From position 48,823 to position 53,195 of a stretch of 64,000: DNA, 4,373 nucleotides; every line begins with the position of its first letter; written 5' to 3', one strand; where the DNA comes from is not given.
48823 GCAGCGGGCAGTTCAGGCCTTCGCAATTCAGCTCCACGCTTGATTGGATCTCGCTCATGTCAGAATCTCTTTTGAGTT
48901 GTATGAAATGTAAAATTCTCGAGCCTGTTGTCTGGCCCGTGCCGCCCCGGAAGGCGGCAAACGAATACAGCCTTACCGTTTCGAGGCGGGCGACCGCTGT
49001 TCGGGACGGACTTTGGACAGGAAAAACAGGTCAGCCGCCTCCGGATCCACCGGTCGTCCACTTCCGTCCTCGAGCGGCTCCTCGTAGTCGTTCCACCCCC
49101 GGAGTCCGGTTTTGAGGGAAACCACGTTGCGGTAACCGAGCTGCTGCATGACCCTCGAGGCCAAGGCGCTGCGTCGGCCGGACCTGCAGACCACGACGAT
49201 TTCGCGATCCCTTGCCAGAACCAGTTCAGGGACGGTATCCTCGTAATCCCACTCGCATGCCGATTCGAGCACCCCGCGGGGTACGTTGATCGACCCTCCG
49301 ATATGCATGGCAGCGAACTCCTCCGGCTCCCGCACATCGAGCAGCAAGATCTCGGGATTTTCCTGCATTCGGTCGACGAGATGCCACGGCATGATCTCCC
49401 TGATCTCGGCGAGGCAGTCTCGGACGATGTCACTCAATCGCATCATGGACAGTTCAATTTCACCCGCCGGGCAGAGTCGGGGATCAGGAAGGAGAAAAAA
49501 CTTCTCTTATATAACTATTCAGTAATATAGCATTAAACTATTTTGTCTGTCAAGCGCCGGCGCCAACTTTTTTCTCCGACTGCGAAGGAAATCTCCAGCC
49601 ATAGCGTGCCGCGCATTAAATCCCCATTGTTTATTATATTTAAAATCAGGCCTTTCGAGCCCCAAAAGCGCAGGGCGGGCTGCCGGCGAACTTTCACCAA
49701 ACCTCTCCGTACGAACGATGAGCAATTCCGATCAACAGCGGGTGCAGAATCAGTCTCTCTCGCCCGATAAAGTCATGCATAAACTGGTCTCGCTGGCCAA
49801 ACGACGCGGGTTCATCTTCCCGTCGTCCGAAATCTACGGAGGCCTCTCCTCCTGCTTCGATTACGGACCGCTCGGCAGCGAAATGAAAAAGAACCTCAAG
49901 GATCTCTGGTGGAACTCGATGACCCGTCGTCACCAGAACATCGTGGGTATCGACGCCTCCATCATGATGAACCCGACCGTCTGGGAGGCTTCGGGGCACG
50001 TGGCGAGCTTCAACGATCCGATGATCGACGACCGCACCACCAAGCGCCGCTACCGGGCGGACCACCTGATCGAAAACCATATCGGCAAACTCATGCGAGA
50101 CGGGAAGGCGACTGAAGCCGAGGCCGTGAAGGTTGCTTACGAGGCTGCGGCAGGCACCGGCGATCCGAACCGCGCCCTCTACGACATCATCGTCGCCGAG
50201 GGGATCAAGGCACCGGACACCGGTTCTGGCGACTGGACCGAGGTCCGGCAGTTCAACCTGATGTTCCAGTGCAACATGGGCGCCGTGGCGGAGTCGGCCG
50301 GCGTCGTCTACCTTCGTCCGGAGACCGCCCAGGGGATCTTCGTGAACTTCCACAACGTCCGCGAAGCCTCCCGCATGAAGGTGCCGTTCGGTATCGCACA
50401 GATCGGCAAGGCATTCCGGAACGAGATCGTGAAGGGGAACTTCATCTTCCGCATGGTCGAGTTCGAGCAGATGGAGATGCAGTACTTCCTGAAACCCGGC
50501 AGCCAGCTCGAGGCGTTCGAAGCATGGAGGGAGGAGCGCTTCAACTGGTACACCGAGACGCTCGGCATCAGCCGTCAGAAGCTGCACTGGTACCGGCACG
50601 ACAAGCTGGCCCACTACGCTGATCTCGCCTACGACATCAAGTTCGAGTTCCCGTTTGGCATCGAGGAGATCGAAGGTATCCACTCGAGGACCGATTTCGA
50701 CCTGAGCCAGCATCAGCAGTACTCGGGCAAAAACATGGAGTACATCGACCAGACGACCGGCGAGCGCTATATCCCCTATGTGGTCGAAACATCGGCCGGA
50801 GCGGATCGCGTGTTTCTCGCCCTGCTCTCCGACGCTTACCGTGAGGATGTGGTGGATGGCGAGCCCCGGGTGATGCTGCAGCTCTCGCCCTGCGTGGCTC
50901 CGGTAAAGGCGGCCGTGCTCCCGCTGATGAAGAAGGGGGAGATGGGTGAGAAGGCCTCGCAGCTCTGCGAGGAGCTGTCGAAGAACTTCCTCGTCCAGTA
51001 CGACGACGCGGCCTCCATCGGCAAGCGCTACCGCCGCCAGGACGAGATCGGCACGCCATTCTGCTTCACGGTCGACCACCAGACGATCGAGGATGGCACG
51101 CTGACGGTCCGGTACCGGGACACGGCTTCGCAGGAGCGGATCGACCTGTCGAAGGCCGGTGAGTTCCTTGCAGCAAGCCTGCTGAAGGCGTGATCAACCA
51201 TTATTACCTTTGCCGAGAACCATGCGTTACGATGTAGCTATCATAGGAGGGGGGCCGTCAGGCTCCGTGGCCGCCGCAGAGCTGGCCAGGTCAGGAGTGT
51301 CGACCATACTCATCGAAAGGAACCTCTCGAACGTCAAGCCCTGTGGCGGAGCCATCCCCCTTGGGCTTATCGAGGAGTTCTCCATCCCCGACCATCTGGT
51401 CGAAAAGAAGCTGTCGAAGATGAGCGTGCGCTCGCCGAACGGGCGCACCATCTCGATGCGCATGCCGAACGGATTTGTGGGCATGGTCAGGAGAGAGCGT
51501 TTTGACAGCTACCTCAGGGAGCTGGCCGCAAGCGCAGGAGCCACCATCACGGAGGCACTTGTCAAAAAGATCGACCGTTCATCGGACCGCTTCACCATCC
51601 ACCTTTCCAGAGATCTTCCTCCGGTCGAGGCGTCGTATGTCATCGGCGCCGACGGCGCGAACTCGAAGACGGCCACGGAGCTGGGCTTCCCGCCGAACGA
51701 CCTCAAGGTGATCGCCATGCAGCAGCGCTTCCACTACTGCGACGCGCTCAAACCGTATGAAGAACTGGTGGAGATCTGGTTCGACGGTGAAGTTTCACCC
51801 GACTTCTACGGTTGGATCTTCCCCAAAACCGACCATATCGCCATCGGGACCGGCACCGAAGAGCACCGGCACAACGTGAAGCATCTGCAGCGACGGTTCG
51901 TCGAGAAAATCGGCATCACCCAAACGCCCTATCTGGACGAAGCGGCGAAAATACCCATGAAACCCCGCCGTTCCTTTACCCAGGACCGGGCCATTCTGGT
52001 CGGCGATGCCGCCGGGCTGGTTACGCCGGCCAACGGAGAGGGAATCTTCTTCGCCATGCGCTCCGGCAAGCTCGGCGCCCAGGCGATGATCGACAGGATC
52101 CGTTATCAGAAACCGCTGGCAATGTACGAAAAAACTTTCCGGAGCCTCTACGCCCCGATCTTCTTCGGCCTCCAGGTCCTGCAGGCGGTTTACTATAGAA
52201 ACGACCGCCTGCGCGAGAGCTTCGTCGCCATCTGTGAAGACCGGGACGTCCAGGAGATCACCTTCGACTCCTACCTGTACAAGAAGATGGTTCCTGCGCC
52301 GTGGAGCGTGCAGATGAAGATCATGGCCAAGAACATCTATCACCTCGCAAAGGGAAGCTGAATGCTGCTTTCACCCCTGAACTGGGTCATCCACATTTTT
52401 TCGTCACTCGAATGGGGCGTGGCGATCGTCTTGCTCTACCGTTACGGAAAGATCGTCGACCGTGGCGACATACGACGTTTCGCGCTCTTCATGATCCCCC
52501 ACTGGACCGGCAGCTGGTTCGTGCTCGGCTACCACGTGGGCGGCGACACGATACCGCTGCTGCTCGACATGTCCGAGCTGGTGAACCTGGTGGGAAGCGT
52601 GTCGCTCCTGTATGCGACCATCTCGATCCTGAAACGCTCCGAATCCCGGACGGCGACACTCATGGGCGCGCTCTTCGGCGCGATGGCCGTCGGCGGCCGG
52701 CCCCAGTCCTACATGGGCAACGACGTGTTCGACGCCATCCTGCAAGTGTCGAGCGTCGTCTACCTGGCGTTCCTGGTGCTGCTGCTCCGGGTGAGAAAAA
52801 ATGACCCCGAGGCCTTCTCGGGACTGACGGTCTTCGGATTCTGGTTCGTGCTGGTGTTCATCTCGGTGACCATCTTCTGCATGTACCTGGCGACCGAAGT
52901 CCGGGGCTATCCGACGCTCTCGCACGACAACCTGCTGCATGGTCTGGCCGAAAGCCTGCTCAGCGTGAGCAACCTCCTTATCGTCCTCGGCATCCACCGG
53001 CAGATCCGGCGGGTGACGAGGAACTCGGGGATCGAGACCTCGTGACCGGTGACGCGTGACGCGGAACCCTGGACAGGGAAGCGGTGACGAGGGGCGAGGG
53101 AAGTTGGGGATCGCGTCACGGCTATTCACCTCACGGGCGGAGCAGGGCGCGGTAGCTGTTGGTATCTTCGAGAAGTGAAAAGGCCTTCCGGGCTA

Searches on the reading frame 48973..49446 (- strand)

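Call 7: search_protein_families(library=ncbifam, proteins=[window:48973-49446:-])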
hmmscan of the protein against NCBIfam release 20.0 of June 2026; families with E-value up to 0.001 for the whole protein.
window:48973-49446:- (157 aa): 14 families
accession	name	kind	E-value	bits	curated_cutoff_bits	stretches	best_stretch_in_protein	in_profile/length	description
NF006444.0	PRK08762.1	equivalog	9.5e-19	67.3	449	1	7-127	6-116/387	molybdopterin-synthase adenylyltransferase MoeB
NF005902.0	PRK07878.1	equivalog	1.2e-12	47.5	647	1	16-120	287-383/392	adenylyltransferase/sulfurtransferase MoeZ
NF045521.1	rhoda_near_glyco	subfamily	2.9e-10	40.1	145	1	23-131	21-121/144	rhodanese homology domain-containing protein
NF005646.0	PRK07411.1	equivalog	1.1e-09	37.9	633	1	13-120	279-381/390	molybdopterin-synthase adenylyltransferase MoeB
NF045694.1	seleno_TsoB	exception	1.2e-09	36.9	805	1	22-128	50-159/572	rhodanese/DsbD fusion-like selenoprotein TsoB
NF007627.0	PRK10287.1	equivalog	5.8e-08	32.9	102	1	36-110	24-90/104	thiosulfate sulfurtransferase PspE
NF041203.1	rhodanese_LYCAU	equivalog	2.1e-07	30.7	115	1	19-126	23-124/126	rhodanese-related (seleno)protein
TIGR02981.1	phageshock_pspE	exception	5.5e-07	29.8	126.3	1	35-110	21-88/101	thiosulfate sulfurtransferase PspE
NF001195.0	PRK00162.1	equivalog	1.2e-06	28.8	102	1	27-120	15-98/108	thiosulfate sulfurtransferase GlpE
NF008750.0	PRK11784.1-2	equivalog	7.8e-06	25.2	241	0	29-56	12-39/346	tRNA 2-selenouridine(34) synthase MnmH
NF008752.0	PRK11784.1-4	equivalog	8e-06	24.9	266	0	35-56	21-42/357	tRNA 2-selenouridine(34) synthase MnmH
NF001133.1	PRK00142.1-1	equivalog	1.5e-05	24.7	170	1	24-115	113-200/229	oxygen-dependent tRNA uridine(34) hydroxylase TrhO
TIGR03167.1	tRNA_sel_U_synt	equivalog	0.00016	21.2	219.75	0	34-56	4-26/311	tRNA 2-selenouridine(34) synthase MnmH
TIGR04568.1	arch_SelU_Nterm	equivalog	0.00018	21.4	200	0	28-56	100-127/215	selenouridine synthase SelU-like subunit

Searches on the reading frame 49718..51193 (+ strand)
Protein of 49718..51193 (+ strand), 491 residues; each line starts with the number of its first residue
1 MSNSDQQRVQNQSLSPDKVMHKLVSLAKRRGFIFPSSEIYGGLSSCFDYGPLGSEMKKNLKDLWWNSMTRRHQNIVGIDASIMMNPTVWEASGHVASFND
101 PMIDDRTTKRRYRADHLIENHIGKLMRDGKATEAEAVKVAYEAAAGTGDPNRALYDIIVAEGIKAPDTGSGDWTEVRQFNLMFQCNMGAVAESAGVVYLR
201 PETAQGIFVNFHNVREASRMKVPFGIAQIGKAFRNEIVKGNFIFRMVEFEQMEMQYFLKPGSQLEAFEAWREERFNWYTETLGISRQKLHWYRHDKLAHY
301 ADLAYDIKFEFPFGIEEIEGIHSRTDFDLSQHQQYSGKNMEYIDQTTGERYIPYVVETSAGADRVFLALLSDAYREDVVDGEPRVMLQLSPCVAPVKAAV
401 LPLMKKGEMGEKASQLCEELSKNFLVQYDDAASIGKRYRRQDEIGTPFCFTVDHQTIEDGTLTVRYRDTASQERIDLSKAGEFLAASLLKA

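Call 7: search_protein_families(library=ncbifam, proteins=[window:49718-51193:+])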
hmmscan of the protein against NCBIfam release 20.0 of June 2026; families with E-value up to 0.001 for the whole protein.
window:49718-51193:+ (491 aa): 9 families
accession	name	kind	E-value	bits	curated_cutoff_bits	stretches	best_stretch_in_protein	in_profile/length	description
NF003211.1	PRK04173.1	equivalog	1.3e-193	644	312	1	20-481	1-451/454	glycine--tRNA ligase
TIGR00389.1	glyS_dimeric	equivalog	6.6e-149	497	243.3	3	20-279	3-240/565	glycine--tRNA ligase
NF011484.0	PRK14894.1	equivalog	2.6e-125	418.6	1050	3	164-383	106-342/539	glycine--tRNA ligase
TIGR00418.1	thrS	equivalog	1.8e-09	37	383.65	1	243-483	338-560/565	threonine--tRNA ligase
NF003068.0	PRK03991.1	equivalog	4e-09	35.4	484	1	327-478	437-582/613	threonine--tRNA ligase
NF008979.1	PRK12325.1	exception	7.3e-08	31.7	550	1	391-480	340-432/437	proline--tRNA ligase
TIGR00408.1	proS_fam_I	equivalog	7.1e-07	28.5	437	1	198-479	101-372/475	proline--tRNA ligase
TIGR00409.1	proS_fam_II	equivalog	0.00012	21.1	306.7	0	393-483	471-564/568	proline--tRNA ligase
TIGR00442.1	hisS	equivalog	0.00047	19.3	286.75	0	405-476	332-405/406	histidine--tRNA ligase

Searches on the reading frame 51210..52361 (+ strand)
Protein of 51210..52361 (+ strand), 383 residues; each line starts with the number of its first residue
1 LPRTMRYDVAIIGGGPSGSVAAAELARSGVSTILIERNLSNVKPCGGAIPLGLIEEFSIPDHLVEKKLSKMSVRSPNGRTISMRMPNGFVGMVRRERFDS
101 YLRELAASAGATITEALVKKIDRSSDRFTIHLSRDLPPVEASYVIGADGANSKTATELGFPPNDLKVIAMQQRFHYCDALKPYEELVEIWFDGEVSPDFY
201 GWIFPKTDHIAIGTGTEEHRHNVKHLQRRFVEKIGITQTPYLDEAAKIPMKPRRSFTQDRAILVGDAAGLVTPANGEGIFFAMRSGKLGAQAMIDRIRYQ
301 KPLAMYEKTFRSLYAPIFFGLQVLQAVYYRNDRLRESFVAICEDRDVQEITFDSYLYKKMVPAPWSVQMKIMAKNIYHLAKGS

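Call 40: search_protein_families(library=pfam, proteins=[window:51210-52361:+], max_evalue=0.001)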
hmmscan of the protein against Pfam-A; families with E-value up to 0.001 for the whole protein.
window:51210-52361:+ (383 aa): 13 families
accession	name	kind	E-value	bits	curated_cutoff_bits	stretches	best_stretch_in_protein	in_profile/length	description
PF01494.25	FAD_binding_3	-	8.6e-19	68.4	22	1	7-284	2-309/349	FAD binding domain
PF05834.18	Lycopene_cycl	-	4.8e-13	49.4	23.4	1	8-158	1-150/380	Lycopene cyclase protein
PF01266.30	DAO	-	7.4e-11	42.6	27.9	1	8-38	1-31/353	FAD dependent oxidoreductase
PF07992.20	Pyr_redox_2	-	4.3e-07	30.1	26.1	1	7-160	1-119/291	Pyridine nucleotide-disulphide oxidoreductase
PF12831.13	FAD_oxidored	-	5.2e-07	29.7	27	1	8-38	1-31/416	FAD dependent oxidoreductase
PF04820.20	Trp_halogenase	-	1.5e-06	27.8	21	0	8-35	1-32/458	Tryptophan halogenase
PF13738.12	Pyr_redox_3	-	6.2e-06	26.1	30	1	11-153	2-137/305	Pyridine nucleotide-disulphide oxidoreductase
PF01134.28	GIDA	-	7.5e-06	25.7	22.1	1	8-43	1-36/391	Glucose inhibited division protein A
PF22578.2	GGR_cat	-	1.8e-05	25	27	1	184-233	17-70/88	Geranylgeranyl reductase catalytic domain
PF13450.12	NAD_binding_8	-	2.7e-05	24.8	21.9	1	11-38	1-28/68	NAD(P)-binding Rossmann-like domain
PF01946.23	Thi4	-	4.3e-05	23.3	26.2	1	5-47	16-56/235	Thi4 family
PF03486.20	HI0933_like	-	0.00011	22.2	50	0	8-38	2-32/244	HI0933-like protein Rossmann domain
PF00890.30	FAD_binding_2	-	0.00079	19.2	20.4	1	8-38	1-31/414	FAD binding domain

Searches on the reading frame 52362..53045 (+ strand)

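Call 40: search_protein_families(library=pfam, proteins=[window:52362-53045:+], max_evalue=0.001)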
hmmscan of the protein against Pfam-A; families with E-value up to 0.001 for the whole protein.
window:52362-53045:+ (227 aa): 3 families
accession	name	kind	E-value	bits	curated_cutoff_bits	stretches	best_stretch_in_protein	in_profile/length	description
PF12159.13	DUF3593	-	1.1e-28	99.6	25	1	124-215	2-87/88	Protein of unknown function (DUF3593)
PF10693.14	DUF2499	-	2.9e-25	88.8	22.1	1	3-87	2-88/89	Protein of unknown function (DUF2499)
PF03419.18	Peptidase_U4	-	0.00024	20.9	28.4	1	68-212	4-131/284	Sporulation factor SpoIIGA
